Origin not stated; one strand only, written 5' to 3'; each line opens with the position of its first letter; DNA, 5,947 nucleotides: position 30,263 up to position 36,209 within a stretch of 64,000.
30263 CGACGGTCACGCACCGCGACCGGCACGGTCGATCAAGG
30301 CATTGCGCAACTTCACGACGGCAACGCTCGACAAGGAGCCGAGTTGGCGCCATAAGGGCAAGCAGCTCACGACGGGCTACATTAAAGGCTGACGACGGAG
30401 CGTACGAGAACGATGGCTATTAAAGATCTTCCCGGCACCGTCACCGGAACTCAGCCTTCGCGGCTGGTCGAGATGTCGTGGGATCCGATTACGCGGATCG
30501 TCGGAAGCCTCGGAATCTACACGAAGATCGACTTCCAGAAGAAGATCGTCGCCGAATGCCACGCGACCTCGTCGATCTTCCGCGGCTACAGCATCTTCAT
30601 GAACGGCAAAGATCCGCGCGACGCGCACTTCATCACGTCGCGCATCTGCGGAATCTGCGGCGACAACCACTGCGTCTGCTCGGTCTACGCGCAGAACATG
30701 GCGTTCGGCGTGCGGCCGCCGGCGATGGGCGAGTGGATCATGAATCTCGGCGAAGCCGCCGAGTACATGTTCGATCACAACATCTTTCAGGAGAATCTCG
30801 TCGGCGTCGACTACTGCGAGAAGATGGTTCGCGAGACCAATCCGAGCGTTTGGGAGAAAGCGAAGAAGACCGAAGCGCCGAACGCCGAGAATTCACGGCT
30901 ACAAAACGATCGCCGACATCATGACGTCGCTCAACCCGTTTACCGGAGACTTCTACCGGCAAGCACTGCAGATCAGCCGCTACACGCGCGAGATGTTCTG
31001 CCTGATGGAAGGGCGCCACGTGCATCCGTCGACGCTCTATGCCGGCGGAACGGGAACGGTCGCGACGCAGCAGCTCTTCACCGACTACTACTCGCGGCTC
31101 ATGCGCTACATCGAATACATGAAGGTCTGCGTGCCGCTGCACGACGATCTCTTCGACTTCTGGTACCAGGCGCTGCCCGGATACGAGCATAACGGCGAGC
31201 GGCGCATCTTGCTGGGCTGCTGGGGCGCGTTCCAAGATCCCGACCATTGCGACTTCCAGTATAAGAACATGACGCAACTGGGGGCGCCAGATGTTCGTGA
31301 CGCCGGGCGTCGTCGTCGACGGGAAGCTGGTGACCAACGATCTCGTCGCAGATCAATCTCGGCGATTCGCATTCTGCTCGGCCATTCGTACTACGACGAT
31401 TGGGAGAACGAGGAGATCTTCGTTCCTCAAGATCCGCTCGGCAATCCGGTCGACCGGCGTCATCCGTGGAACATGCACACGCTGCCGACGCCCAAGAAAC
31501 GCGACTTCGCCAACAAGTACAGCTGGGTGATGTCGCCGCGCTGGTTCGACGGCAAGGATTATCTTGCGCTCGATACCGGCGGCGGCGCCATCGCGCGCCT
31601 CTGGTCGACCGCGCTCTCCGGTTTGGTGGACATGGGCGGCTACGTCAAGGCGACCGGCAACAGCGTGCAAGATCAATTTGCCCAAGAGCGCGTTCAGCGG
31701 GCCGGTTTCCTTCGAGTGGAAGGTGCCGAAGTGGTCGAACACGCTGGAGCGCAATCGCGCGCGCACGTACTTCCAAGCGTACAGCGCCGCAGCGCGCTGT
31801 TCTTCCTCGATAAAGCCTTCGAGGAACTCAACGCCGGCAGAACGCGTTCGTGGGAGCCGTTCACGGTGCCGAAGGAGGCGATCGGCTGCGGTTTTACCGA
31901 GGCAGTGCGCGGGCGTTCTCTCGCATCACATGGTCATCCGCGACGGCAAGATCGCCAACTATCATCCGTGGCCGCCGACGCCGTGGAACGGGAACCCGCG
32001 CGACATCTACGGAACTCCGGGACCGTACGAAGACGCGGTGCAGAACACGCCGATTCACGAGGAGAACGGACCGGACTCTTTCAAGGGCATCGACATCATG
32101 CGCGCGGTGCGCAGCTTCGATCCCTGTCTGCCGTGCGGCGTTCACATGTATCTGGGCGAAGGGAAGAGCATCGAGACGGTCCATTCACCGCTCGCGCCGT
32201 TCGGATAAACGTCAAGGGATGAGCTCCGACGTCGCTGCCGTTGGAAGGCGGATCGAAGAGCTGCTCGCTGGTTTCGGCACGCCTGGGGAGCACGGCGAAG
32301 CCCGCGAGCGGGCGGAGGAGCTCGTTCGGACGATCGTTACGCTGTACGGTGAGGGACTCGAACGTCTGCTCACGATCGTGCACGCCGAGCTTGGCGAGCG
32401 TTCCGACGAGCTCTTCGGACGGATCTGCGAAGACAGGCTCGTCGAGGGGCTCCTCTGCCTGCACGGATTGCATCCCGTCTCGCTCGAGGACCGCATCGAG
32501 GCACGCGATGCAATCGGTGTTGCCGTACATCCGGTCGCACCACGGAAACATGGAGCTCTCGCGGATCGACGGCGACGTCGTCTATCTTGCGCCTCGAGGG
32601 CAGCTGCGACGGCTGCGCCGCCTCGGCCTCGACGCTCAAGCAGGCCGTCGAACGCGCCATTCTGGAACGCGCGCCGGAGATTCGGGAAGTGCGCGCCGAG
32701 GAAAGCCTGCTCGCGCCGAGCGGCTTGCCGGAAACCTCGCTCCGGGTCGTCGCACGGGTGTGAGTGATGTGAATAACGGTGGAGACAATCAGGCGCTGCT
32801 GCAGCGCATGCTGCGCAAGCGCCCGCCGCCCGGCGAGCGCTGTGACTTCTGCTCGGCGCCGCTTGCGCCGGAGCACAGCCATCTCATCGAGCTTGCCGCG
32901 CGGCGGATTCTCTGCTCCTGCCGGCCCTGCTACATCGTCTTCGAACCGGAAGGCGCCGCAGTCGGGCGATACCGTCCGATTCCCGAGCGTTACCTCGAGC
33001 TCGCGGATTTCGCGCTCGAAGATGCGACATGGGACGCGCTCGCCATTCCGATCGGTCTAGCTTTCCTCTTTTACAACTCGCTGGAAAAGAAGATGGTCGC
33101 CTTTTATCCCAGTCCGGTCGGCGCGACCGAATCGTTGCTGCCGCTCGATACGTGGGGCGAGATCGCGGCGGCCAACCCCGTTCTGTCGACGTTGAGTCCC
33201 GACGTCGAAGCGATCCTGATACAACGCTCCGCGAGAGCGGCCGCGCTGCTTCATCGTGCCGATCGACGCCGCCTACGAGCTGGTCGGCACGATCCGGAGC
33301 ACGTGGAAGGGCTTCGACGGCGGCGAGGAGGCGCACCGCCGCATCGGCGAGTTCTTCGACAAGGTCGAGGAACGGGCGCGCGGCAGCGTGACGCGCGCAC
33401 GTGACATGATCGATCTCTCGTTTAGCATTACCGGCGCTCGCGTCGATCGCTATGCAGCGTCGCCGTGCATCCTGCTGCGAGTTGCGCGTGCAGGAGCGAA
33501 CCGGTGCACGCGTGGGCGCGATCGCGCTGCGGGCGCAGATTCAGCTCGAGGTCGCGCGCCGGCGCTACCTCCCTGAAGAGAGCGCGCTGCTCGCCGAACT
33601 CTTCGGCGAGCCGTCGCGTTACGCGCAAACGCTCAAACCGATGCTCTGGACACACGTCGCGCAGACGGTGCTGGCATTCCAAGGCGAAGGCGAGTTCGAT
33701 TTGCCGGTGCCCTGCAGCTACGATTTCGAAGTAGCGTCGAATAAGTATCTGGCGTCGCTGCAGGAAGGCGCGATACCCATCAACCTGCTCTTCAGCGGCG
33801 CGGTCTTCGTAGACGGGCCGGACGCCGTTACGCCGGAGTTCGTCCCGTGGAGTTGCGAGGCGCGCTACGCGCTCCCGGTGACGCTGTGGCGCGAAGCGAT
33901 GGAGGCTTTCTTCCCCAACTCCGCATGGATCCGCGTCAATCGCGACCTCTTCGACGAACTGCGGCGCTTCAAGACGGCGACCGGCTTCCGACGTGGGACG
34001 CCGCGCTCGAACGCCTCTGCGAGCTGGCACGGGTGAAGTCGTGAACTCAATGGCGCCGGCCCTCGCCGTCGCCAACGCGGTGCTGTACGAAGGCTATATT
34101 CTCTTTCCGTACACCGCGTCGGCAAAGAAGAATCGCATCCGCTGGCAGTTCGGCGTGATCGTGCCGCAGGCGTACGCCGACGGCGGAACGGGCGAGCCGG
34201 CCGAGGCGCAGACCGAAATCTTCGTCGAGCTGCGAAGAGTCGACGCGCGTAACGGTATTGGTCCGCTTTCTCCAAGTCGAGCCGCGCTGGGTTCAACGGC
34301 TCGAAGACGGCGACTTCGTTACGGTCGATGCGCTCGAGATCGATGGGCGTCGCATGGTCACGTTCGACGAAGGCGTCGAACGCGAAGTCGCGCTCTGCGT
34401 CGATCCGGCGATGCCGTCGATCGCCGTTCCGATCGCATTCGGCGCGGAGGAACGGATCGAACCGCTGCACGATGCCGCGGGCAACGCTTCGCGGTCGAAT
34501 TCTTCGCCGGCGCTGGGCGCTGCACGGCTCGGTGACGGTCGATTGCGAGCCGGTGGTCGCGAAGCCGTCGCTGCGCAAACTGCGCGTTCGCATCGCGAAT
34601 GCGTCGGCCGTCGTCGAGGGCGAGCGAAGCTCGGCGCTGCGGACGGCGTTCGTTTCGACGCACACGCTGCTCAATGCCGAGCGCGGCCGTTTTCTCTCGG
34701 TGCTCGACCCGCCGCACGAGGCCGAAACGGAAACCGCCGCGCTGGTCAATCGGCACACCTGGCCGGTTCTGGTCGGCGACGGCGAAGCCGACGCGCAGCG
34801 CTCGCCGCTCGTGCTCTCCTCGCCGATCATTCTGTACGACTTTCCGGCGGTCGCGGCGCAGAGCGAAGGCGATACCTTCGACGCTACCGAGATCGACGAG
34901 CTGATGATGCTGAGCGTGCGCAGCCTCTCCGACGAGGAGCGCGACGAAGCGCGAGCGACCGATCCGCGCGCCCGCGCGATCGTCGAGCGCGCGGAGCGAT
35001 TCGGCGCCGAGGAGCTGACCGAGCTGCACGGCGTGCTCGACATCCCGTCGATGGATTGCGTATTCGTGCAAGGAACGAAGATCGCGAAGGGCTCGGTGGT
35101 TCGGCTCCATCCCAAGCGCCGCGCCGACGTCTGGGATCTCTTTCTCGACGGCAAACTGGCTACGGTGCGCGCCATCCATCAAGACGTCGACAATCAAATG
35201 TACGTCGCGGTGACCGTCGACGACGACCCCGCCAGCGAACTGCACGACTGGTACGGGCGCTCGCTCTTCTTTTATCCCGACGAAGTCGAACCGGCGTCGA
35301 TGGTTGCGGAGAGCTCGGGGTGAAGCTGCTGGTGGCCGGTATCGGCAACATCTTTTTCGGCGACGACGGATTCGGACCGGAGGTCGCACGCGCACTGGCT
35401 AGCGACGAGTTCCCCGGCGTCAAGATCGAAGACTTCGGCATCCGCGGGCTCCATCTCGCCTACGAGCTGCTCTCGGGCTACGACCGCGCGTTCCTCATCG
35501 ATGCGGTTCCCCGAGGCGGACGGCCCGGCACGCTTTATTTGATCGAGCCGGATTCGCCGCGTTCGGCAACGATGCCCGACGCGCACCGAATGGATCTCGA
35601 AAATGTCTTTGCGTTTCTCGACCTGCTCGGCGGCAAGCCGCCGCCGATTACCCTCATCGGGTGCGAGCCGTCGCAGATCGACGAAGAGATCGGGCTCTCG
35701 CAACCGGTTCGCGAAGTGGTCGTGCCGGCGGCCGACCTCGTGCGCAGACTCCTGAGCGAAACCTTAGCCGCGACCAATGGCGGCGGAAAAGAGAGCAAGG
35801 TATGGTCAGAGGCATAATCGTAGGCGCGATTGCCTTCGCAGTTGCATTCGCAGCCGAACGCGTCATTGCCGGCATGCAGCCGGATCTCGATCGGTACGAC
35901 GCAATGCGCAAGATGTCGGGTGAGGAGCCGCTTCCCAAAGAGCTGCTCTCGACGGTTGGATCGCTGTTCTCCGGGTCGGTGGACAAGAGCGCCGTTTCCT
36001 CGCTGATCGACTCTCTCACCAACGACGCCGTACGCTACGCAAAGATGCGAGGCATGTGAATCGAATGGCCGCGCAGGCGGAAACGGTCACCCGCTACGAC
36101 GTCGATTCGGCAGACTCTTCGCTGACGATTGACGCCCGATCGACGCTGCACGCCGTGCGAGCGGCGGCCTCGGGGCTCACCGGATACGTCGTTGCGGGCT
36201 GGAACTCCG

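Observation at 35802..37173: Membrane-helix peptide plus two tandem YceI-like proteins embedded between the maturation protease and hypC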

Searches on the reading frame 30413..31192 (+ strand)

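Call 7: search_protein_families(library=pfam, proteins=[window:30413-31192:+], max_evalue=0.01)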
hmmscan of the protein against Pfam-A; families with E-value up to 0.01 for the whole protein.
window:30413-31192:+ (259 aa): 1 family
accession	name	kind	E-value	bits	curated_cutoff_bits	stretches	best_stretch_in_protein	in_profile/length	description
PF00374.24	NiFeSe_Hases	-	4.3e-18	66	25.8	1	57-138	1-82/508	Nickel-dependent hydrogenase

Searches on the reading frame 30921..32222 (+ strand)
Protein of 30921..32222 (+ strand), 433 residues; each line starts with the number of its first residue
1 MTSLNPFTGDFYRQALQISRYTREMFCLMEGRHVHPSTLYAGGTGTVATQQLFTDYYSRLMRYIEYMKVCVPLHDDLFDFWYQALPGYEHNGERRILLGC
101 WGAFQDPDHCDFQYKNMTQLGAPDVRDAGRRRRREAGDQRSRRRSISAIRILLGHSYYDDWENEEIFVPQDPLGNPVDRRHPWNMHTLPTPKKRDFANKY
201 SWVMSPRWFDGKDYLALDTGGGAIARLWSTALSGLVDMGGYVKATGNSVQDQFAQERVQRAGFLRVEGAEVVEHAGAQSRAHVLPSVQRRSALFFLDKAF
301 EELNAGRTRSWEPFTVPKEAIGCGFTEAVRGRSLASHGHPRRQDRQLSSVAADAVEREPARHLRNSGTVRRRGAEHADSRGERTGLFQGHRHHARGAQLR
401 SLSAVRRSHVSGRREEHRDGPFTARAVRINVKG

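Call 7: search_protein_families(library=pfam, proteins=[window:30921-32222:+], max_evalue=0.01)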
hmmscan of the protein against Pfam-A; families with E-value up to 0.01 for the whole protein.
window:30921-32222:+ (433 aa): 1 family
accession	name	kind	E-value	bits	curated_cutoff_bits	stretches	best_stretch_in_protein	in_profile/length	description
PF00374.24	NiFeSe_Hases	-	9.2e-07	28.6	25.8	1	12-332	153-437/508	Nickel-dependent hydrogenase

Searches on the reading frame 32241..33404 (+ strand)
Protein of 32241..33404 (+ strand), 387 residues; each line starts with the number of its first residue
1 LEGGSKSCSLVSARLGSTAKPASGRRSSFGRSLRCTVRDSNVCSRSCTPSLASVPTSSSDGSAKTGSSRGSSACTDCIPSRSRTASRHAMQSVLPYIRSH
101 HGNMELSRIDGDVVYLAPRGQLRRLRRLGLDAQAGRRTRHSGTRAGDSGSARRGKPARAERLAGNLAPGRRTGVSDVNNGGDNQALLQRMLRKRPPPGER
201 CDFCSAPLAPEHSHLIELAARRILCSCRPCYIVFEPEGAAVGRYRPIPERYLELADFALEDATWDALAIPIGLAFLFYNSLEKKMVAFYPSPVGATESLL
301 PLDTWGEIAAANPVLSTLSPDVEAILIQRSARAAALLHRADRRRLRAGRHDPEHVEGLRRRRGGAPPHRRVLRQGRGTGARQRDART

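Call 7: search_protein_families(library=pfam, proteins=[window:32241-33404:+], max_evalue=0.01)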
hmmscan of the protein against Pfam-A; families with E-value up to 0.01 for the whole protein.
window:32241-33404:+ (387 aa): 2 families
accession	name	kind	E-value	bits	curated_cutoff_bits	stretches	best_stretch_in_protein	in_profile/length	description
PF19372.4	DUF5947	-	7e-46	156.5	25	1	200-333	1-131/177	Family of unknown function (DUF5947)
PF01106.22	NifU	-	0.0016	19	27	1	89-121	4-37/67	NifU-like domain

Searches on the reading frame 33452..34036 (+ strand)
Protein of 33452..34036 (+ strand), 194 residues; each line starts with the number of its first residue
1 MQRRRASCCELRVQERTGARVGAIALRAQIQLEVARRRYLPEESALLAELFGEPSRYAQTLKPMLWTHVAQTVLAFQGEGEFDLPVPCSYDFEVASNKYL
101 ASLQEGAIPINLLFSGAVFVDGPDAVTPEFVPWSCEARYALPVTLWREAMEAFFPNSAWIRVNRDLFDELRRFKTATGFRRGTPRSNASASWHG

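Call 7: search_protein_families(library=pfam, proteins=[window:33452-34036:+], max_evalue=0.01)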
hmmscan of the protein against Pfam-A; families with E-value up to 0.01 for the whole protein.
window:33452-34036:+ (194 aa): 1 family
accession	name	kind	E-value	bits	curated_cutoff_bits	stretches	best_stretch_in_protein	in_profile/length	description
PF19562.4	DUF6084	-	6e-65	219.2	25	1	10-179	25-194/213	Family of unknown function (DUF6084)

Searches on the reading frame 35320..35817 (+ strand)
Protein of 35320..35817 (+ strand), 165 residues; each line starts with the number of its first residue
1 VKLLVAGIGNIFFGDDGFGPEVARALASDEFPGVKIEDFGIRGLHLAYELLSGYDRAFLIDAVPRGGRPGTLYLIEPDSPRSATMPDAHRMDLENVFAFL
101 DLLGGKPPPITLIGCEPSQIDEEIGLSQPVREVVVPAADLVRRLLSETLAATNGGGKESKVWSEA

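Call 6: search_protein_families(library=pfam, proteins=[window:35320-35817:+], max_evalue=1)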
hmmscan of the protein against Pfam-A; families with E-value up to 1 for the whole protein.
window:35320-35817:+ (165 aa): 1 family
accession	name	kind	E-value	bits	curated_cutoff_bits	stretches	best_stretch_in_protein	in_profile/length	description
PF01750.23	HycI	-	3e-15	56.7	23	1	22-141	3-127/130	Hydrogenase maturation protease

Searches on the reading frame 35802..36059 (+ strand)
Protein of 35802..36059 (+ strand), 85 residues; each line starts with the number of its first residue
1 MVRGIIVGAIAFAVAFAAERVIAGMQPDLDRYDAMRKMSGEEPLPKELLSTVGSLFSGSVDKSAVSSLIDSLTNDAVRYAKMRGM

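Call 6: search_protein_families(library=pfam, proteins=[window:35802-36059:+], max_evalue=1)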
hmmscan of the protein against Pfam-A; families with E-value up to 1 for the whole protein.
window:35802-36059:+ (85 aa): 2 families
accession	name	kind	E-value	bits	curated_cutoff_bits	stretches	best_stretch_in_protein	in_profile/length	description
PF07425.16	Pardaxin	-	0.14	12.2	25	1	43-60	13-30/33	Pardaxin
PF08231.17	SYF2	-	0.27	12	23.5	1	19-79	49-109/154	SYF2 splicing factor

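Call 31: find_homologous_proteins(query=window:35802-36059:+)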
Query window:35802-36059:+ (85 aa): 40 proteins with E <= 0.001 among 43 candidates.
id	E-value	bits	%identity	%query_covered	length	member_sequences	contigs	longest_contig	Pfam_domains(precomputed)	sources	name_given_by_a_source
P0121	2.9e-42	160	93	100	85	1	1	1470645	-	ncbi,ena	-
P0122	9.0e-34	133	79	100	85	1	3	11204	-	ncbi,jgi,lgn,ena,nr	ncbi:MAG TPA: hypothetical protein VN909_03360 [Candidatus Dormibacteraeota bacterium]|nr:hypothetic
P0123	1.9e-33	132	78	100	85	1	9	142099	-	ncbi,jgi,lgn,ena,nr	ncbi:MAG TPA: hypothetical protein VIX83_04225 [Candidatus Cybelea sp.]|jgi:hypothetical protein|nr:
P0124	6.9e-33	130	76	100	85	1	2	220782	-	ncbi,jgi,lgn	ncbi:MAG TPA: hypothetical protein VGG51_04820 [Candidatus Cybelea sp.]|jgi:hypothetical protein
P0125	2.2e-32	128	72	100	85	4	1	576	-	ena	-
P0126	1.1e-31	126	73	100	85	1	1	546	-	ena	-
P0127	1.3e-31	126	74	100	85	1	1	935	-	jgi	-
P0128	2.4e-31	125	72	100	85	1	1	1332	-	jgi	jgi:hypothetical protein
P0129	3.2e-31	125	73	100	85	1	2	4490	-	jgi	jgi:hypothetical protein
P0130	4.7e-31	124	73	100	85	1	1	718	-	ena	-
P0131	6.1e-31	124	73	100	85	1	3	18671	-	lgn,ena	-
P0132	6.4e-31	124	74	100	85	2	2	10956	-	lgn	-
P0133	6.9e-31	124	73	100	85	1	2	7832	-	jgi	jgi:hypothetical protein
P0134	8.2e-31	123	74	100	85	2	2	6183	-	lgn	-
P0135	8.9e-31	123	72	100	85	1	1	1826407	-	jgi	jgi:hypothetical protein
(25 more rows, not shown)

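Call 46: search_protein_families(library=ncbifam, proteins=[window:35802-36056:+], max_evalue=1)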
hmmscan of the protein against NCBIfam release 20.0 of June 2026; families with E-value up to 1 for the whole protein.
seq(85 aa): 0 families

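Call 77: predict_structure(alignment_id=A5)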
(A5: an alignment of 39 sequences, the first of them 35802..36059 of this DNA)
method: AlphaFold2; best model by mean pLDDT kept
length: 85 residues; sequences in the alignment: 39
mean_pLDDT: 70.6   pTM: 0.32
mean pLDDT of the five models: 70.6, 70.3, 67.7, 63.2, 58.5
residues with pLDDT >= 90: 0; 70-90: 54; 50-70: 31; < 50: 0
segments of 3 or more residues with pLDDT < 50: none
pLDDT, mean of each block of 10 residues (from residue 1): 71 77 74 76 64 59 66 77 72
secondary structure, 60 per line:
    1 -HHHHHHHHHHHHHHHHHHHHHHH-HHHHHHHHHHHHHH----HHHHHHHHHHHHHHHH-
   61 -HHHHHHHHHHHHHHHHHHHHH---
elements in order: H2-24 H26-39 H44-59 H62-82
